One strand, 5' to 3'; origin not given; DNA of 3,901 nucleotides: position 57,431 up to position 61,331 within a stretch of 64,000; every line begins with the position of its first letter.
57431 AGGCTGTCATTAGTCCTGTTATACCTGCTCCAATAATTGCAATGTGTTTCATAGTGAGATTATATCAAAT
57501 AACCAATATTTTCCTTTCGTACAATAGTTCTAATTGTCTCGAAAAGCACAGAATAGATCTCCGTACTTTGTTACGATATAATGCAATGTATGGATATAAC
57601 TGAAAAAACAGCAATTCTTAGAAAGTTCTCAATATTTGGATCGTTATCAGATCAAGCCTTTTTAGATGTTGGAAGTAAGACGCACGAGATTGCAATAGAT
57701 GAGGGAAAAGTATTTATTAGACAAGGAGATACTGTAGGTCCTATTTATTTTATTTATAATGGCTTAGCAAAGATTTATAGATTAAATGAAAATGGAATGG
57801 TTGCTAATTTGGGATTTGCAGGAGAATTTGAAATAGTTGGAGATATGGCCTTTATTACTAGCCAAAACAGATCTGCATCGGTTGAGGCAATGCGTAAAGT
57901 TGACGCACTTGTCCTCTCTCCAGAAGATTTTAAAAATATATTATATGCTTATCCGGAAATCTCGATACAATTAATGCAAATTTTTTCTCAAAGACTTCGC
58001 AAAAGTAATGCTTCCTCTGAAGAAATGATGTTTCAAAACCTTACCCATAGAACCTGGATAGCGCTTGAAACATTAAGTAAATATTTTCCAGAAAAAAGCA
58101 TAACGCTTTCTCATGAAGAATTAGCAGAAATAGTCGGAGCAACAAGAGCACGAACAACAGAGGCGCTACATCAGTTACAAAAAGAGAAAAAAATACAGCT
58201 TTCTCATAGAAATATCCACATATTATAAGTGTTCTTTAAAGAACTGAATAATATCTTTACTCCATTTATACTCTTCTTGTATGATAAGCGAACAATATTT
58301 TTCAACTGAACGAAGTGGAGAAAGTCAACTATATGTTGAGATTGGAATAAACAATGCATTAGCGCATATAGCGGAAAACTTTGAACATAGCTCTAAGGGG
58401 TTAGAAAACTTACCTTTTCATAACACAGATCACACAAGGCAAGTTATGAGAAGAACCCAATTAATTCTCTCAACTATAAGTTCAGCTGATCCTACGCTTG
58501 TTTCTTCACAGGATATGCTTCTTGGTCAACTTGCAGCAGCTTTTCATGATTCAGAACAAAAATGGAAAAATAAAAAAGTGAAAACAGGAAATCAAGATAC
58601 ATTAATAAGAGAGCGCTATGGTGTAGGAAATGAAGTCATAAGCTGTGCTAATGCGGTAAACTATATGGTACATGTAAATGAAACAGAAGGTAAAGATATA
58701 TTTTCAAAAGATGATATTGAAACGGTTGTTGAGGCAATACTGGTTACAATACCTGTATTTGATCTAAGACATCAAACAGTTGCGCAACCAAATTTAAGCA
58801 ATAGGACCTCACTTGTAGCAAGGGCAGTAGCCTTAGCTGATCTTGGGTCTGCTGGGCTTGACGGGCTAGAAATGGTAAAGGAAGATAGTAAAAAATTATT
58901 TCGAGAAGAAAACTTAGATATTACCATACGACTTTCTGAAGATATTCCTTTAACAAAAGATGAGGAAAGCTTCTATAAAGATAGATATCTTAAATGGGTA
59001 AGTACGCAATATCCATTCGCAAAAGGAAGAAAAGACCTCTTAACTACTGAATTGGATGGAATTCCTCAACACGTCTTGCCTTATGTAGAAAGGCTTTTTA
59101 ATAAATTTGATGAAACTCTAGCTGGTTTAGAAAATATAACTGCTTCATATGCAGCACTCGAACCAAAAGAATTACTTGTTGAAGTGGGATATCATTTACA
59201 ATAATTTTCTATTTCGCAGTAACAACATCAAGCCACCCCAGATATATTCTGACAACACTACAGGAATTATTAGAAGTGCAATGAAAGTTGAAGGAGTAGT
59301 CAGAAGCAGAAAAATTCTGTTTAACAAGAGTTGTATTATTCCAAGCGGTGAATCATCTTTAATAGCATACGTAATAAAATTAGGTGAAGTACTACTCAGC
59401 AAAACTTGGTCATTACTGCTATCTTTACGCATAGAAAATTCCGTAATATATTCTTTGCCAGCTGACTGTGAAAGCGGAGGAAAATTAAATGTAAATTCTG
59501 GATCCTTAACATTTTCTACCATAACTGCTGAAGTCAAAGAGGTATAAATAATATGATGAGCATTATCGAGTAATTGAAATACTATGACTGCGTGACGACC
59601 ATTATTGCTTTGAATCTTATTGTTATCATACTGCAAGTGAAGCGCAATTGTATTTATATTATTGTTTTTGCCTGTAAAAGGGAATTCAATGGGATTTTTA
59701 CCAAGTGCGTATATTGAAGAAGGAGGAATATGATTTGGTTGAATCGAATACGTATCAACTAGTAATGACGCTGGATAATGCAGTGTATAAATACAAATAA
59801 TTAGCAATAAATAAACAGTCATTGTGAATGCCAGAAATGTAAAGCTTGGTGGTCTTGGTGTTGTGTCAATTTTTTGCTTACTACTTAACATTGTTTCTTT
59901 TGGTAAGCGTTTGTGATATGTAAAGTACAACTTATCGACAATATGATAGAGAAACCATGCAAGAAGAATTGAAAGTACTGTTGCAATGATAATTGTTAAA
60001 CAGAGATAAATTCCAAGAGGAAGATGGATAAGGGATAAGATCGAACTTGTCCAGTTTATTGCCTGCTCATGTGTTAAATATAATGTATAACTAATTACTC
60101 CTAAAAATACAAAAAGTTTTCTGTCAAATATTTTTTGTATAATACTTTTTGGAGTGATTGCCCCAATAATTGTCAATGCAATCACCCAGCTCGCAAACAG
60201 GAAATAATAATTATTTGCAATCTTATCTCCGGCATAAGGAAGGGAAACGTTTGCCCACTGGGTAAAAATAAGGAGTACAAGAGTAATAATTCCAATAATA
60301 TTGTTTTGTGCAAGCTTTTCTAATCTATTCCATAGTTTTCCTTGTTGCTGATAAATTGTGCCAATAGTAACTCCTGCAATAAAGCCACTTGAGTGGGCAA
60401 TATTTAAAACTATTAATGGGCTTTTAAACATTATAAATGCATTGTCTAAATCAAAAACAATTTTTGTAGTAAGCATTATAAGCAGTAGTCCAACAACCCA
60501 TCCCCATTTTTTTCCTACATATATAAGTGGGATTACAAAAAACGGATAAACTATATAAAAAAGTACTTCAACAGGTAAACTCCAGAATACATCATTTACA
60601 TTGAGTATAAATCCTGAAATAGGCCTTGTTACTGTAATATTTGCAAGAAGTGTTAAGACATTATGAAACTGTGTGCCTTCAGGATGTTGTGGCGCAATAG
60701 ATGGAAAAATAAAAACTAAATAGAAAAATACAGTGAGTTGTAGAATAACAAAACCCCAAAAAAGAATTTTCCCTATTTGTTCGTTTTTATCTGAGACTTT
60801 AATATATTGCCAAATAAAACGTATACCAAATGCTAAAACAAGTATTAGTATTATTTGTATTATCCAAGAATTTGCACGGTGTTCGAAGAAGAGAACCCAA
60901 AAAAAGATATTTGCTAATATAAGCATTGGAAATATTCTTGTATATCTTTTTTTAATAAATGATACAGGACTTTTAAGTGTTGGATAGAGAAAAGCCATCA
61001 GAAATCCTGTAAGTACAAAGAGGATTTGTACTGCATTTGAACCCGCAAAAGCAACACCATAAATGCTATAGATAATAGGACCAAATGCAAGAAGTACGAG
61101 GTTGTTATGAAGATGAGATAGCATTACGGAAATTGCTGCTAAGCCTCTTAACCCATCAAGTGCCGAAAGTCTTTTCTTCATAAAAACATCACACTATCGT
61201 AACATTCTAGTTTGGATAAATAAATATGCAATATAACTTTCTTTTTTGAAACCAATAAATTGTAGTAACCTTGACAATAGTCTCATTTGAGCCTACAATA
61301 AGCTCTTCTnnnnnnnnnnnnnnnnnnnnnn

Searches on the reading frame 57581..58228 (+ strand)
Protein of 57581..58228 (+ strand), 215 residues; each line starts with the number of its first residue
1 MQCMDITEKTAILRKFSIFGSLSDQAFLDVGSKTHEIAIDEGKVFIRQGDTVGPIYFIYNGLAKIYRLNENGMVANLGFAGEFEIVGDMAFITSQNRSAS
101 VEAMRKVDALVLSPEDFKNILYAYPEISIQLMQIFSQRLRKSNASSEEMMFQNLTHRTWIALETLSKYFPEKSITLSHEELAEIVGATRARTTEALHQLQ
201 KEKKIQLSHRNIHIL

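Call 55: search_protein_families(library=pfam, proteins=[window:57581-58228:+], max_evalue=0.1)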
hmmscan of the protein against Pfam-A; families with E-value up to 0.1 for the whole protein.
window:57581-58228:+ (215 aa): 5 families
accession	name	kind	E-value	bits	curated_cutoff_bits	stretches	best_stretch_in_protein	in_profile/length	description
PF00027.35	cNMP_binding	-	1.3e-16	60.7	27.5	1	40-121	5-86/89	Cyclic nucleotide-binding domain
PF13545.12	HTH_Crp_2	-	1.6e-07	31.7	27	1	173-215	20-62/70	Crp-like helix-turn-helix domain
PF22560.2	GMT-wHTH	-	0.012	16.5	27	0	163-207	31-77/82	GMT-like wHTH domain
PF00392.27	GntR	-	0.039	14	27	1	176-210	24-59/64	Bacterial regulatory proteins, gntR family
PF00325.26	Crp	-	0.05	13.8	21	0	174-189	1-16/32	Bacterial regulatory proteins, crp family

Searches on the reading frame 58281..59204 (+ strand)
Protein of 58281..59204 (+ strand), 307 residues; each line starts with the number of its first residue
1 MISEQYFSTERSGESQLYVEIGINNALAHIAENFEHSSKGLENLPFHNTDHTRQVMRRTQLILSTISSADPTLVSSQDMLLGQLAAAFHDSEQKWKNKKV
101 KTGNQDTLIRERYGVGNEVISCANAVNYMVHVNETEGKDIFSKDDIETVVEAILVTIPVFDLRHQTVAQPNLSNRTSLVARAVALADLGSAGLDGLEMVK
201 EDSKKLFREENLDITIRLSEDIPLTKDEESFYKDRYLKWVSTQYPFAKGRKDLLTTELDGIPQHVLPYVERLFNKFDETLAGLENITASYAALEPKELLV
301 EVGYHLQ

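Call 55: search_protein_families(library=pfam, proteins=[window:58281-59204:+], max_evalue=0.1)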
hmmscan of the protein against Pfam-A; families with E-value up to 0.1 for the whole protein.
window:58281-59204:+ (307 aa): 0 families

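Call 56: search_solved_structures(query=window:58281-59204:+, max_evalue=1)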
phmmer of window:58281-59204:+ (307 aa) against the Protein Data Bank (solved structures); distinct sequences matched with E-value up to 1: 0.

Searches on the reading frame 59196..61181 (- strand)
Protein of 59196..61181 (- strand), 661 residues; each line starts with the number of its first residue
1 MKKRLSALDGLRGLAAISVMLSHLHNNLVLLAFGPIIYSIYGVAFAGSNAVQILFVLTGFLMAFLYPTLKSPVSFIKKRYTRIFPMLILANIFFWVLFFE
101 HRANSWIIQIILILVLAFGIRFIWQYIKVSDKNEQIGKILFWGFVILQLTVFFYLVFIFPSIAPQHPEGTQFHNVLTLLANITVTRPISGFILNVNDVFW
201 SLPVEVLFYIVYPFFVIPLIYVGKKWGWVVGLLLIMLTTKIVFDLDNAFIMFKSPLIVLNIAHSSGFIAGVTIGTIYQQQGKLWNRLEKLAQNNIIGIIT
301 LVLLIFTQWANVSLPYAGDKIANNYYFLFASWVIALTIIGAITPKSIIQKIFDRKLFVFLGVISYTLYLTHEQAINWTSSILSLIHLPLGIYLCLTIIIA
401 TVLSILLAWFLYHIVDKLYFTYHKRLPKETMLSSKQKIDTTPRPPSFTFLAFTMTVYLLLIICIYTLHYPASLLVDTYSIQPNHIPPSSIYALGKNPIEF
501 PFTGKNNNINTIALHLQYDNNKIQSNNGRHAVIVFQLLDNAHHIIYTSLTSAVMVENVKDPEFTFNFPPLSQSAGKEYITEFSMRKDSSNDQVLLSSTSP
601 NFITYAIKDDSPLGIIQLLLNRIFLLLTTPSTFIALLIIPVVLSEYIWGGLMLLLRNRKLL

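Call 3: search_protein_families(library=pfam, proteins=[window:59196-61181:-], max_evalue=1)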
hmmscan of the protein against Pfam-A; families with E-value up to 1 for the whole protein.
window:59196-61181:- (661 aa): 2 families
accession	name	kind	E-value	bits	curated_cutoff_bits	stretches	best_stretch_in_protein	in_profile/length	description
PF01757.29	Acyl_transf_3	-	4.2e-24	85.7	31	1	7-411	3-324/326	Acyltransferase domain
PF07599.16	DUF1563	-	0.016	15.7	21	1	405-443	4-42/43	Protein of unknown function (DUF1563)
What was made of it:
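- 59196..61181 (-): Divergently transcribed AT3 membrane acyltransferase, 661 aa. A neighbour, not shown to be functionally linked. PF01757 at 4.2e-24 (call 3).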
